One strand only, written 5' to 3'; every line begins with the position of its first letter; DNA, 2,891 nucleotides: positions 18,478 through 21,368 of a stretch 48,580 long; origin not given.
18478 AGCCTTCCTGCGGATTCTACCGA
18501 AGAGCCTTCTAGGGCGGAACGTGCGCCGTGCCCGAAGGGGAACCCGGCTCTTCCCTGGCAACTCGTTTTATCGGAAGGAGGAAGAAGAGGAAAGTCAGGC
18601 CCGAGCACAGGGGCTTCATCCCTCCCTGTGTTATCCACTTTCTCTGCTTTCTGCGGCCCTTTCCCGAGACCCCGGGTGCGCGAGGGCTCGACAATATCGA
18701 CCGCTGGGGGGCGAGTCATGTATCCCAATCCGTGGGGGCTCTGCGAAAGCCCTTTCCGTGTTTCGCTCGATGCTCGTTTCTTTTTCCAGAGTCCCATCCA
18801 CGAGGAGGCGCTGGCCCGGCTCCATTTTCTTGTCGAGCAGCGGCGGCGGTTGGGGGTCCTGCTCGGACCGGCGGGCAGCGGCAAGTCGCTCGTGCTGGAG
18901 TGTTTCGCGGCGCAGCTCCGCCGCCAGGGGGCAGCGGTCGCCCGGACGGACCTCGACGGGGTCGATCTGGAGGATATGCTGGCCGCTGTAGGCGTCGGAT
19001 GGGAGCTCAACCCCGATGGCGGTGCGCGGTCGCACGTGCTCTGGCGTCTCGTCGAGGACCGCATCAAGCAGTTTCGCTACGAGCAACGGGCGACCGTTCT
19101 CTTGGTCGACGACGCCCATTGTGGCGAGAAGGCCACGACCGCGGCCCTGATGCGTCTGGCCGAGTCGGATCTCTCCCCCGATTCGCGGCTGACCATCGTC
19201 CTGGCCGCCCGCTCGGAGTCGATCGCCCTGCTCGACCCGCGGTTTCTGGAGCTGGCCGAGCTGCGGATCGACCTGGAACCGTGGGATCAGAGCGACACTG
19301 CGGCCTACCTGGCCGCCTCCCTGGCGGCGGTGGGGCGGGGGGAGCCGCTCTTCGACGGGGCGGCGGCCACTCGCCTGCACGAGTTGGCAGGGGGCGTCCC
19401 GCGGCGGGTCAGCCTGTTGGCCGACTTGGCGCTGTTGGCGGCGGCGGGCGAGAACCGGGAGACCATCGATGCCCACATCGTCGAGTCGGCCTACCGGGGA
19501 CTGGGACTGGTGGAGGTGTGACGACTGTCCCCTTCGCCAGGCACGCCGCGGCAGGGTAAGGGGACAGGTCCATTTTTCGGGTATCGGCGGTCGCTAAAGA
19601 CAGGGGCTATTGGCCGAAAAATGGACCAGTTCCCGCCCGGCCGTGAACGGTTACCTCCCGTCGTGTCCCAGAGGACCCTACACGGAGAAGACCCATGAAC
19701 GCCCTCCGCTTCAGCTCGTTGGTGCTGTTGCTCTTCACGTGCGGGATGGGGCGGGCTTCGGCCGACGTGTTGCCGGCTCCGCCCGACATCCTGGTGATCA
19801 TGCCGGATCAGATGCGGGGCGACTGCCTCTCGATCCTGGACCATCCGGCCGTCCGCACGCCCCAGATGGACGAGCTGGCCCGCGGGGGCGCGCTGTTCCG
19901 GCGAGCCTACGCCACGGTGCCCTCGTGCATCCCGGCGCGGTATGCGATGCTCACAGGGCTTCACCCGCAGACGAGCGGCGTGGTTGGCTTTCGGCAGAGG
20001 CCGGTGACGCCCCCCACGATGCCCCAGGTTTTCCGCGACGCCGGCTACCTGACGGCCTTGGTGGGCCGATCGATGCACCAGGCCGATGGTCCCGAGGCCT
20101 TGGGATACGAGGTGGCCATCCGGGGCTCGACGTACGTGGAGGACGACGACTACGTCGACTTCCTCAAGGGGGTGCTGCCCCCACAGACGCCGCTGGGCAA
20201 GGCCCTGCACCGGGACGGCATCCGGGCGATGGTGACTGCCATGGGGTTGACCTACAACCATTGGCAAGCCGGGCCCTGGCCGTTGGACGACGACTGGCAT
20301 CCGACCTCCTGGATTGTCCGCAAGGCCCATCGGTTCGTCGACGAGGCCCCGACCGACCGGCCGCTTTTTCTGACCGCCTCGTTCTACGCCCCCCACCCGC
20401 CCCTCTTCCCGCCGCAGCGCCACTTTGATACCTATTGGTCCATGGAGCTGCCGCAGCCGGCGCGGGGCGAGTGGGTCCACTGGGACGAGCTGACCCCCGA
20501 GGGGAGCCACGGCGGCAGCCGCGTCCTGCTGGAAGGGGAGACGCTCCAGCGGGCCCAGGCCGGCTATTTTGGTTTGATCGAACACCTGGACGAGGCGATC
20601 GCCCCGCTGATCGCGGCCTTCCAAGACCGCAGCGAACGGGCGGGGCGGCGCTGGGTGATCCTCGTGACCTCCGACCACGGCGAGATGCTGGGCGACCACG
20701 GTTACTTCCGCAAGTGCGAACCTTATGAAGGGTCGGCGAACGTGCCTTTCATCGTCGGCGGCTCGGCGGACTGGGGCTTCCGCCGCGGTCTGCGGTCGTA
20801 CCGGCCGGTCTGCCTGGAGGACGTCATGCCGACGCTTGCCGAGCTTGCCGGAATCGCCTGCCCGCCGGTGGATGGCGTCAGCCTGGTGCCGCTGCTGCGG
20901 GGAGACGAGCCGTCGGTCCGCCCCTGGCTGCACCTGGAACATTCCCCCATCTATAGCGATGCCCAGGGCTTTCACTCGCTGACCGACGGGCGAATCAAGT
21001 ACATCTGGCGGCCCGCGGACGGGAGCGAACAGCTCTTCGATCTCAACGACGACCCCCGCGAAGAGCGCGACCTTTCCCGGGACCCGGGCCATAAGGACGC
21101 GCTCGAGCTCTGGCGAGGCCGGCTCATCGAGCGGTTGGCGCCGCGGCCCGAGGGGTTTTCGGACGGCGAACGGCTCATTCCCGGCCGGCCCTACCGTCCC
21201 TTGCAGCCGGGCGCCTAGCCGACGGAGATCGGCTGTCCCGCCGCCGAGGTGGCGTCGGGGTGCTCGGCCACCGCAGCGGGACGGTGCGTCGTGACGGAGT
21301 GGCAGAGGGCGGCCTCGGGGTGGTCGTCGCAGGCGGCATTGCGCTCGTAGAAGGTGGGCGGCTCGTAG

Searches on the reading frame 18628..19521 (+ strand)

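Call 14: search_protein_families(library=pfam, proteins=[window:18628-19521:+])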
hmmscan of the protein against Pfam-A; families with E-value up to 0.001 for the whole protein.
window:18628-19521:+ (297 aa): 5 families
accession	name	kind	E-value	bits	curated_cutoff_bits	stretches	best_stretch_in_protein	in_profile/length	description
PF13401.12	AAA_22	-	3.6e-09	37.5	27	1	71-196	3-124/130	AAA domain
PF13191.12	AAA_16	-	1.9e-08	35.4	32.6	1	59-180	6-158/167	AAA ATPase domain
PF25199.1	nSTAND_NTPase5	-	1.3e-06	28.8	34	1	57-199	24-137/145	Novel STAND NTPase 5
PF13604.12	AAA_30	-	1e-05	25.8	27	1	68-180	13-114/191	AAA domain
PF00004.35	AAA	-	0.00098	20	21.2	0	78-214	3-127/131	ATPase family associated with various cellular activities (AAA)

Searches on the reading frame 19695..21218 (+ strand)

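Call 14: search_protein_families(library=pfam, proteins=[window:19695-21218:+])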
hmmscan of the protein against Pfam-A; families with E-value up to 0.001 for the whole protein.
window:19695-21218:+ (507 aa): 3 families
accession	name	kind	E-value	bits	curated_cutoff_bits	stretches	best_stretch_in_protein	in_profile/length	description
PF00884.28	Sulfatase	-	7.4e-36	124.4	25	1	30-387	1-301/301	Sulfatase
PF01663.27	Phosphodiest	-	1.2e-09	38.7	23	1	33-102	2-68/342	Type I phosphodiesterase / nucleotide pyrophosphatase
PF16347.10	SGSH_C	-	1.5e-07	32.1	29.3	1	333-472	1-143/154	N-sulphoglucosamine sulphohydrolase, C-terminal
